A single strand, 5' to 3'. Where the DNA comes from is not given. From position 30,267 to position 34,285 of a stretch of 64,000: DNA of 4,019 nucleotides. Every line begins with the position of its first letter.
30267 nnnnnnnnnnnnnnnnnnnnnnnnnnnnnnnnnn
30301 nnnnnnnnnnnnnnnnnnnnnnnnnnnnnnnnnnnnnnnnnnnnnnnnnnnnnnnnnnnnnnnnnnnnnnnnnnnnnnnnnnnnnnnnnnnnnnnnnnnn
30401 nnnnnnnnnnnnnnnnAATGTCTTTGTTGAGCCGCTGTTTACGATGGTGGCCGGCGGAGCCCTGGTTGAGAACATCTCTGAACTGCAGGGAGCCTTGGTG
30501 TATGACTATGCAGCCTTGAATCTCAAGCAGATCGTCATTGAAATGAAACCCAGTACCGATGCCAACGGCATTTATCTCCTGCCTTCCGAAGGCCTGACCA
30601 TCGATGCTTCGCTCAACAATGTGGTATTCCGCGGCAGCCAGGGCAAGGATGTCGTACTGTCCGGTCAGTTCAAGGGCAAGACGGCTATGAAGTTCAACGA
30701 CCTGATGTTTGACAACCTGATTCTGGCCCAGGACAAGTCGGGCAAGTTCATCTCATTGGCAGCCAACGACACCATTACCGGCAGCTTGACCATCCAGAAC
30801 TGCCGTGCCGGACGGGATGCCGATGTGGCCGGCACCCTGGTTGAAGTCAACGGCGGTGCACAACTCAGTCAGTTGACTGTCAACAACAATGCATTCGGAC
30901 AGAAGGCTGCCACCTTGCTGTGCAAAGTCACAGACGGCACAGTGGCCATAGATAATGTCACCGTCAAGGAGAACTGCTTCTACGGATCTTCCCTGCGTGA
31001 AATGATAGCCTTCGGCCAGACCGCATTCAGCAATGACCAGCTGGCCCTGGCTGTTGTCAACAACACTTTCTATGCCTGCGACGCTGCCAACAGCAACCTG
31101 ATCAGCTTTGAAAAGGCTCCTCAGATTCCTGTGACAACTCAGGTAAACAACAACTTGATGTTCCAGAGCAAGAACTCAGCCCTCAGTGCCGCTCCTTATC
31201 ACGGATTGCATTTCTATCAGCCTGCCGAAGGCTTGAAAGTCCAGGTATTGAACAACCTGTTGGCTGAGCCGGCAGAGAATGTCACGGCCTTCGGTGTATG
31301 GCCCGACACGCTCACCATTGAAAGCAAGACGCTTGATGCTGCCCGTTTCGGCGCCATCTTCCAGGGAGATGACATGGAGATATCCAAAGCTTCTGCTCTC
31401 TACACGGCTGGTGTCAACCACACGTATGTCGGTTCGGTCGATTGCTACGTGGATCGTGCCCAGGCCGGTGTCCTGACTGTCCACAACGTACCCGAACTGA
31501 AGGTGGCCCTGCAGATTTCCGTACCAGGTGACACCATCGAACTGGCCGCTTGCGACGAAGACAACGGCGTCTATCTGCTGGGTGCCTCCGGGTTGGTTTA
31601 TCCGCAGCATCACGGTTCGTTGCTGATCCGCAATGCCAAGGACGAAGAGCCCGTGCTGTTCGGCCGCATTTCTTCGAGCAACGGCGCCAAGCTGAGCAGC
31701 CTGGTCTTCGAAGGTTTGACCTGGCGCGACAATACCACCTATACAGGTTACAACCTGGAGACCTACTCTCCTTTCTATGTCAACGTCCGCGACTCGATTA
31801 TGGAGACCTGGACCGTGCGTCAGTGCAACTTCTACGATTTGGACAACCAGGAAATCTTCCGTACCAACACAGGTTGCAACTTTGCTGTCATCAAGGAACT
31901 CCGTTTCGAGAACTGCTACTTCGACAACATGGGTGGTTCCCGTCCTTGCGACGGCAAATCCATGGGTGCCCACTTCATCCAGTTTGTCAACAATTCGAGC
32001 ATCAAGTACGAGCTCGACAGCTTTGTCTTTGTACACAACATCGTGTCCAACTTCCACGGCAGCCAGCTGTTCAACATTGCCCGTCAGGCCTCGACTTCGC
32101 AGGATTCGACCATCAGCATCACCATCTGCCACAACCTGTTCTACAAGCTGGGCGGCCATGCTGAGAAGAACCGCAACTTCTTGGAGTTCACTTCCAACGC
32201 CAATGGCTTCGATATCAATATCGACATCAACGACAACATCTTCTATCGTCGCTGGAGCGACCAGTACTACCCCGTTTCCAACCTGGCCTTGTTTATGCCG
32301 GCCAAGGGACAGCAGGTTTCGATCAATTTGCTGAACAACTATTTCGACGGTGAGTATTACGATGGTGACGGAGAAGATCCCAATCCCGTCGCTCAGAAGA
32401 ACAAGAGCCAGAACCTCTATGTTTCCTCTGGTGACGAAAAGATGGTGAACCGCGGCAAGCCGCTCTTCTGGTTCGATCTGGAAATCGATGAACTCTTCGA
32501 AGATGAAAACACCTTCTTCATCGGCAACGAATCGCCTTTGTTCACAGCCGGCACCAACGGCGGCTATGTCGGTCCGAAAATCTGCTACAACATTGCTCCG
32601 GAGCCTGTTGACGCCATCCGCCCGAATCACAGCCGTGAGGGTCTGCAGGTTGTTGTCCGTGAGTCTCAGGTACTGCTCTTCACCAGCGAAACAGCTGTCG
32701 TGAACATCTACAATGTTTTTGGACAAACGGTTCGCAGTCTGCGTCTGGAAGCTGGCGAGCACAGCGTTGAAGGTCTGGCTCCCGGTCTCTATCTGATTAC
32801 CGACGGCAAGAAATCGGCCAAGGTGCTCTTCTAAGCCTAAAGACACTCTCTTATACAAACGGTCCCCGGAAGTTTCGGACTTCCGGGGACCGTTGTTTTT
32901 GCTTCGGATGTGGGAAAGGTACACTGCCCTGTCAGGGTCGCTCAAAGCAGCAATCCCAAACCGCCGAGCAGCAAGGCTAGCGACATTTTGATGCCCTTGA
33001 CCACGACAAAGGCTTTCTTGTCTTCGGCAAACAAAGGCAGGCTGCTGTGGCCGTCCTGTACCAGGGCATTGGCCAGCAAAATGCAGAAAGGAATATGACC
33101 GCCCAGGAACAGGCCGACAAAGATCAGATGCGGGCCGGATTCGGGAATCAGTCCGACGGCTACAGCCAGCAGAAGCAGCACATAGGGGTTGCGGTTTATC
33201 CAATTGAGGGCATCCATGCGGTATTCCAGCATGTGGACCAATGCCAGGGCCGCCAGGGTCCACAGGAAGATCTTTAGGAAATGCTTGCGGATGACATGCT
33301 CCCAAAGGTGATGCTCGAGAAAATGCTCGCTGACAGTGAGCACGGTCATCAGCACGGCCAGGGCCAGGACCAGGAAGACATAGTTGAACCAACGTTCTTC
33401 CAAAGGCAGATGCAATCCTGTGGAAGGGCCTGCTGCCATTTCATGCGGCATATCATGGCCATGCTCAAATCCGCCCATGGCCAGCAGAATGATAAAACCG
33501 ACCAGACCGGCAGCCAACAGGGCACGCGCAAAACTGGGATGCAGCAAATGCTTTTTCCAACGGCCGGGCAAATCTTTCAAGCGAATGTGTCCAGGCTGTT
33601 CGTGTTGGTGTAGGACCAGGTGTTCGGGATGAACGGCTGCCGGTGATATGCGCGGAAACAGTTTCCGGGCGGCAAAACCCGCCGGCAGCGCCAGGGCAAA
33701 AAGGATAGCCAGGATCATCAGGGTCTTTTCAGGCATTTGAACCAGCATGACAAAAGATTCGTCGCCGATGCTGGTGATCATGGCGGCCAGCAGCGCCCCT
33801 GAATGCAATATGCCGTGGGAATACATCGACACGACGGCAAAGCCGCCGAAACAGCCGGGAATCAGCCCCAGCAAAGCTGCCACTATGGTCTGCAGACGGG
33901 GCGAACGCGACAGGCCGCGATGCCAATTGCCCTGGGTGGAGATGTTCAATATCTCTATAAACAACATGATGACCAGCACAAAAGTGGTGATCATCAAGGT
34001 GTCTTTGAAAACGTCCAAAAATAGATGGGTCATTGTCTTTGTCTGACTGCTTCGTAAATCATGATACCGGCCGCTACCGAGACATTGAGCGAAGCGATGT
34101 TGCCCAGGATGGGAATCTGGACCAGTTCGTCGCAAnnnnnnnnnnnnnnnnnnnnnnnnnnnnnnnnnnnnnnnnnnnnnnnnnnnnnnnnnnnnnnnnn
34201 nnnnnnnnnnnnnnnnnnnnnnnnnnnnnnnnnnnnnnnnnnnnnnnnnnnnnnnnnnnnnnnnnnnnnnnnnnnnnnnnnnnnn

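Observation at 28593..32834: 1413-aa T9SS cargo with an unusual domain string: beta-sandwiches, a ThuA/GATase1-like alpha/beta module and two beta-helix modules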

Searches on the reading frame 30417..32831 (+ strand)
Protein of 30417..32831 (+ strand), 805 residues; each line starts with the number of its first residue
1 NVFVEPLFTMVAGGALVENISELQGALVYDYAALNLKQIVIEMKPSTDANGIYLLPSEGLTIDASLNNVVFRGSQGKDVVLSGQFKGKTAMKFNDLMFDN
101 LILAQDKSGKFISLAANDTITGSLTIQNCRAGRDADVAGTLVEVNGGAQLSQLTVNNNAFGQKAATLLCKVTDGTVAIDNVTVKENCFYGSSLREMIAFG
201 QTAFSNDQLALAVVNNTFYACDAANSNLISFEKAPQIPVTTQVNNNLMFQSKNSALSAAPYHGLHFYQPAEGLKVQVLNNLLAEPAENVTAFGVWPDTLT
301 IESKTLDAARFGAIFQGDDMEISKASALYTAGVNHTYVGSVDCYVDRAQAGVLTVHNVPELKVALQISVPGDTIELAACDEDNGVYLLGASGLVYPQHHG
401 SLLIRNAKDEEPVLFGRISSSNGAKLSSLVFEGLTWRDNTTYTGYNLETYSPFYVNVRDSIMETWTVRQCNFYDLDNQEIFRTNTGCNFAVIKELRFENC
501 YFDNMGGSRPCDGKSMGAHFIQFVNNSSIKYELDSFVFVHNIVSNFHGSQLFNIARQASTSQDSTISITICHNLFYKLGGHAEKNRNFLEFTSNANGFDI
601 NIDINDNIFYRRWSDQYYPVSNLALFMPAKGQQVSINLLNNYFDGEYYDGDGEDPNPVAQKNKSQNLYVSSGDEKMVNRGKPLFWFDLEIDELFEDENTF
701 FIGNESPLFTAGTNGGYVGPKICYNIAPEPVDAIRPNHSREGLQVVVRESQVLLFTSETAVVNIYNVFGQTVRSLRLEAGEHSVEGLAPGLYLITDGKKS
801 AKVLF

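Call 30: predict_structure(alignment_id=A3)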
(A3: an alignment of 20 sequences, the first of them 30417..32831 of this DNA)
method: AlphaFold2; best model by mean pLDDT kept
length: 805 residues; sequences in the alignment: 20
mean_pLDDT: 85.1   pTM: 0.76
mean pLDDT of the five models: 85.1, 82.2, 82.0, 80.9, 78.9
residues with pLDDT >= 90: 350; 70-90: 367; 50-70: 69; < 50: 19
segments of 3 or more residues with pLDDT < 50: 649-651, 729-740
pLDDT, mean of each block of 10 residues (from residue 1): 73 93 93 86 94 91 88 91 90 95 80 92 94 63 92 94 72 91 91 81 86 92 77 87 90 58 78 87 77 81 81 73 88 89 89 92 94 95 91 93 96 94 95 91 87 92 95 90 88 94 85 74 81 92 88 76 79 89 79 79 95 78 87 89 69 70 82 87 83 87 87 87 70 32 76 86 90 89 86 88 85
secondary structure, 60 per line:
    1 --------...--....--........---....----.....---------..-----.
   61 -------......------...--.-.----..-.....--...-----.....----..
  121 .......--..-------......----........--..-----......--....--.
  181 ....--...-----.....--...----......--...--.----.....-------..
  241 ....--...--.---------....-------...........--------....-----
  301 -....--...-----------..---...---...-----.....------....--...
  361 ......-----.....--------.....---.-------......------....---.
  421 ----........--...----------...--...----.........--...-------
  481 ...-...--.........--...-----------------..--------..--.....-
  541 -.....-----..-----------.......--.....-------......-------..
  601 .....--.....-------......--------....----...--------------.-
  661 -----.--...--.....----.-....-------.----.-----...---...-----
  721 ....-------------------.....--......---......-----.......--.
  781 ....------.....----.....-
elements in order (helices of 4 or more, strands of 3 or more residues): E9-11 E14-17 H20-27 H31-34 E39-43 E68-73 E80-82 E95-99 E102-104 E110-114 E119-127 E139-144 E149-156 E166-171 E174-177 E180-184 E187-189 E195-199 E202-204 E209-214 E217-219 E227-231 E239-244 E247-249 E262-265 E273-283 E292-295 E302-305 E352-355 H358-366 E372-376 E385-389 E401-406 E413-416 E425-432 E435-437 E453-455 E460-468 E471-473 E481-483 E490-498 E501-503 E535-539 E542-546 E565-571 E574-578 E586-591 E599-605 E608-612 E620-625 E634-637 E642-644 E669-671 H685-688 H721-724 E744-748 E751-756 E760-765 E771-777 E780-784 E791-795 E800-804
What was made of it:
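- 30429..31454 (+): Right-handed beta-helix 1 (BH1, residues 613-954), a degenerate paralog of BH2. AF2 model (call 30).
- On T9SS type A C-terminal sorting domain (TIGR04183 / PF18962): AF2 shows seven strands at 1352-1412 (call 30).
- Checked: AlphaFold2 of residues 609-1413 (mean pLDDT 85.1, call 30) gives two beta-solenoids (about 617-950 and 960-1340), each opened by a capping helix, then a seven-strand sandwich at 1352-1412.
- These residues fall on the loop and strand after the Asn-ladder turn of consecutive rungs (call 30).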

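Call 36: fold_search(model_id=the predicted structure, library=pdb)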
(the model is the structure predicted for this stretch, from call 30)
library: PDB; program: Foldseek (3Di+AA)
matches with E <= 10: 856; with E <= 0.001: 9
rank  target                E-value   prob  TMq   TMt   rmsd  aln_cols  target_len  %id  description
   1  8bwk_A                1.5e-08  1.00  0.23  0.25  27.4       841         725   13  Metagenomic derived PL6 alginate lyase (released 2023-12-20)
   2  7dmk_C                7.7e-08  1.00  0.29  0.32  26.6       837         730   12  PL6 alginate lyase BcAlyPL6 (released 2021-10-06)
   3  7dmk_D                8.0e-08  1.00  0.29  0.32  26.0       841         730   12  PL6 alginate lyase BcAlyPL6 (released 2021-10-06)
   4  7dmk_A                1.0e-07  1.00  0.29  0.32  26.1       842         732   12  PL6 alginate lyase BcAlyPL6 (released 2021-10-06)
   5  8bwk_B                1.1e-07  1.00  0.23  0.25  26.9       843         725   13  Metagenomic derived PL6 alginate lyase (released 2023-12-20)
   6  8bwk_C                7.0e-07  1.00  0.20  0.22  27.1       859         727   12  Metagenomic derived PL6 alginate lyase (released 2023-12-20)
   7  8bwk_D                1.5e-06  1.00  0.25  0.29  26.4       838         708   12  Metagenomic derived PL6 alginate lyase (released 2023-12-20)
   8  5gkq_A                2.1e-06  1.00  0.19  0.21  27.5       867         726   13  Structure of PL6 family alginate lyase AlyGC mutant-R241A (released 2017-02-08)
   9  7o77                  3.0e-06  1.00  0.26  0.29  26.7       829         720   11  Structure of the PL6 family alginate lyase Patl3640 from Pseudoalteromonas atlantica T6c (released 2021-07-28)
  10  8oq1                  4.6e-03  0.87  0.18  0.21  23.5       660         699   12  Crystal structure of tailspike depolymerase (APK14_gp49) from Acinetobacter phage vB_AbaP_APK14 (released 2023-06-07)
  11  7o78_A                1.6e-02  0.87  0.17  0.26  19.4       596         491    8  Structure of the PL6 family chondroitinase B from Pseudopedobacter saltans, Pedsa3807 (released 2021-07-28)
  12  6kfn                  3.0e-02  0.99  0.21  0.48   8.4       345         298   13  Crystal structure of alginate lyase from Paenibacillus sp. str. FPU-7 (released 2019-10-30)
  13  3eqn_A                3.3e-02  0.23  0.16  0.17  25.2       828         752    9  Crystal structure of beta-1,3-glucanase from Phanerochaete chrysosporium (Lam55A) (released 2009-02-03)
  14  4g5a_A                4.2e-02  1.00  0.08  0.47   3.7        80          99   19  Crystal structure of a putative member of duf 3244 protein family (BT_1867) from Bacteroides thetaiotaomicron VPI-5482 (released 2012-09-19)
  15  8gl6_D                5.4e-02  1.00  0.07  0.61   3.3        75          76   19  The Type 9 Secretion System in vitro assembled, RemA-CTD substrate bound complex (released 2024-01-31)
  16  7pq4_MODEL_1_A        6.2e-02  1.00  0.08  0.54   3.8        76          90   20  NMR Structure of RgpB C-terminal Domain (released 2022-09-28)
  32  5hfs_A                1.9e-01  1.00  0.06  0.58  11.0        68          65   18  CRYSTAL STRUCTURE OF C-TERMINAL DOMAIN OF CARGO PROTEINS OF TYPE IX SECRETION SYSTEM (released 2016-04-06)
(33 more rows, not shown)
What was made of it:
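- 32619..32831 (+): C-terminal T9SS sorting domain (residues about 1343-1413, seven-strand sandwich at 1352-1412). Foldseek gives RemA-CTD 8gl6_D (prob 1.00, TMt 0.61), RgpB CTD 7pq4 (TMt 0.54) and 5hfs (call 36).
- On PL6 polysaccharide lyases: The nine Foldseek hits with E below 0.001 are all chains of two-domain PL6 enzymes (call 36).
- On T9SS type A C-terminal sorting domain (TIGR04183 / PF18962): Foldseek gives RemA-CTD, RgpB-CTD and 5hfs with prob 1.0 and TMt 0.54-0.61 (call 36).
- Closest known: Two-domain PL6 alginate lyases. Same: These are the best structural matches (E 1.5e-8 to 3e-6, prob 1.0, about 840 columns, call 36).
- Closest known: Two-domain PL6 alginate lyases. Different: Identity is 11-13%, TM-scores are 0.19-0.32 and rmsd is about 26-27 A, so the domain packing differs (call 36).
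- Closest known: Type A T9SS cargo. Same: Fold matches have prob 1.0 and TMt 0.54-0.61 (call 36).
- Other polysaccharide-active beta-helices and T9SS CTDs follow (call 36). The nine Foldseek hits with E below 0.001 are all enzymes (call 36). GH55, GH87 and GH110 structures are among the weaker Foldseek hits (E 0.03-0.25, call 36). The PL6 hits are five or more orders of magnitude better than the GH hits (call 36). Polysaccharide-active beta-helices (call 36).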

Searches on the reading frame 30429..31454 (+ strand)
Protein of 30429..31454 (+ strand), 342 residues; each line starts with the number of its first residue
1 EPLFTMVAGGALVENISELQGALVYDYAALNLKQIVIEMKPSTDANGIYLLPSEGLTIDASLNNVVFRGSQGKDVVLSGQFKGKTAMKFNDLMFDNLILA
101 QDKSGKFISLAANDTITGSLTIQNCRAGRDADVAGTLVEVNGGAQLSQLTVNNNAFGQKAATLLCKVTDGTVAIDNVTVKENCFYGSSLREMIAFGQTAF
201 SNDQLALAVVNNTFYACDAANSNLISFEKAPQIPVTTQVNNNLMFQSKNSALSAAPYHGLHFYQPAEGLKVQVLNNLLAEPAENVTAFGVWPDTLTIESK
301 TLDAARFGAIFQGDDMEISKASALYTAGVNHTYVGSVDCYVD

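Call 68: search_protein_families(library=pfam, max_evalue=1, proteins=[window:30429-31454:+])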
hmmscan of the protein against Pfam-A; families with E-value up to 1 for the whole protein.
seq(342 aa): 2 families
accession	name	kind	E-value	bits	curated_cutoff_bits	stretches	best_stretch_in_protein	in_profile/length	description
PF16318.11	DUF4957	-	1.5e-06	28.6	30.8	1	79-186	36-141/142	Domain of unknown function (DUF4957)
PF00467.35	KOW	-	0.14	12.5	22.3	0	75-86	6-17/32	KOW motif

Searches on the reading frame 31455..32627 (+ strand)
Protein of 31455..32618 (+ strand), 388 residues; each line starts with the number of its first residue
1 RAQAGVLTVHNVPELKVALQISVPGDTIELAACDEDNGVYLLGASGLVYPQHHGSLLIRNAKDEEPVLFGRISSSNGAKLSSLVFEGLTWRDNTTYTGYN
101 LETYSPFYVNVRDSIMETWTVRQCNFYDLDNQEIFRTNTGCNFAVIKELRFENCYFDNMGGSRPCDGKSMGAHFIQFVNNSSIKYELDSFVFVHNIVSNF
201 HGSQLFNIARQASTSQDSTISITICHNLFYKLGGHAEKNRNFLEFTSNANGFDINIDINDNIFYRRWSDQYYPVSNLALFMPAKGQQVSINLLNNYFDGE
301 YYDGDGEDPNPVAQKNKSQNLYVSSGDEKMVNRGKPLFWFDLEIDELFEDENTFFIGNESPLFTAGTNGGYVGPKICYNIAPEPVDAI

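Call 46: search_solved_structures(query=A6, max_evalue=10, show_alignments=4)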
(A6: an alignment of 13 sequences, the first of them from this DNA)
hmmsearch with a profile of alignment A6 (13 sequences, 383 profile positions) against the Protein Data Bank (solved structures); distinct sequences matched with E-value up to 10: 2.
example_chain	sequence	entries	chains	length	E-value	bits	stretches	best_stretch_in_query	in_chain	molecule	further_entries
6xyw_Bv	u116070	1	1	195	0.1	14.7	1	258-350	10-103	AT5g49210/K21P3_8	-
1kcs_H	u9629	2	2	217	1.8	10.6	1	34-78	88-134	PC282 IMMUNOGLOBULIN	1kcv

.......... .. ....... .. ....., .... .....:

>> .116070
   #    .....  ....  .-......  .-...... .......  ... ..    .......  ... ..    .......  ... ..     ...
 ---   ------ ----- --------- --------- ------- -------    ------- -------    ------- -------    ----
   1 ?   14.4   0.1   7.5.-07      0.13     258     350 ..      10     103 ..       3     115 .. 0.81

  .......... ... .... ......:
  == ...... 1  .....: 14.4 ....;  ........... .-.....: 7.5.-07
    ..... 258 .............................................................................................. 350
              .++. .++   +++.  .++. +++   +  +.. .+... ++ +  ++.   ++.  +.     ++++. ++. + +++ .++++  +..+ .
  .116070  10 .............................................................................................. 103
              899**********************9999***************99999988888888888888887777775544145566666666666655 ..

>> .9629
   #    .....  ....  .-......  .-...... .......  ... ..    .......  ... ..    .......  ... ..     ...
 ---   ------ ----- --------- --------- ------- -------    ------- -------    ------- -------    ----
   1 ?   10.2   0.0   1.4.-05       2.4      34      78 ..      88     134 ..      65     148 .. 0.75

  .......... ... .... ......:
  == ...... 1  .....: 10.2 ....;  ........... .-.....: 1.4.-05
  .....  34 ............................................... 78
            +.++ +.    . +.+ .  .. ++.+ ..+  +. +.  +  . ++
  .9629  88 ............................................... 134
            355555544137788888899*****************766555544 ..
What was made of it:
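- On PL6 polysaccharide lyases: The BH2 profile finds no PL6 chain in the PDB (call 46).
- The BH2 profile finds no solved structure by sequence (call 46).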

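Call 68: search_protein_families(library=pfam, max_evalue=1, proteins=[window:31455-32618:+])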
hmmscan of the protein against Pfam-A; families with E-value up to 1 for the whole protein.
seq(388 aa): 0 families

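Call 78: find_homologous_proteins(query=A6, max_evalue=0.001)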
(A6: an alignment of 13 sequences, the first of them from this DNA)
Query A6 (13 sequences) (391 aa, profile of the alignment): 2 proteins with E <= 0.001 among 6172 candidates.
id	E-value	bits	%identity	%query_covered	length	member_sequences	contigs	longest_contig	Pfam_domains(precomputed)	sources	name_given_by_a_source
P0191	1.7e-133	463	44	94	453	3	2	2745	-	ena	-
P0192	4.6e-53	199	44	53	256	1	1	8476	-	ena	-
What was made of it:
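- Tried and rejected: The word-indexed search with the BH2 profile, which returned only two fragments of the same family (call 78).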

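Call 82: search_dna_similar(query=window:31455-32618:+, collection=plasmids, mode=protein, max_evalue=1, max_rows=15)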
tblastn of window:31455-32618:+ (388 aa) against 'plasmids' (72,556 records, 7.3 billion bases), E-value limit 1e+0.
No match.
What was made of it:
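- Tried and rejected: tblastn of BH2 against plasmids (call 82).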

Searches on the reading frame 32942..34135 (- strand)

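Call 80: search_protein_families(library=pfam, max_evalue=0.00001, proteins=[window:32942-34135:-])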
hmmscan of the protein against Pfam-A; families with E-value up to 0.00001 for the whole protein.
window:32942-34135:- (397 aa): 1 family
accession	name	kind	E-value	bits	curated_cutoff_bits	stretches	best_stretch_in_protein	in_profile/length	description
PF11449.14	ArsP_2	-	1.8e-32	113.3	32.5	1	39-378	6-339/359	Putative, 10TM heavy-metal exporter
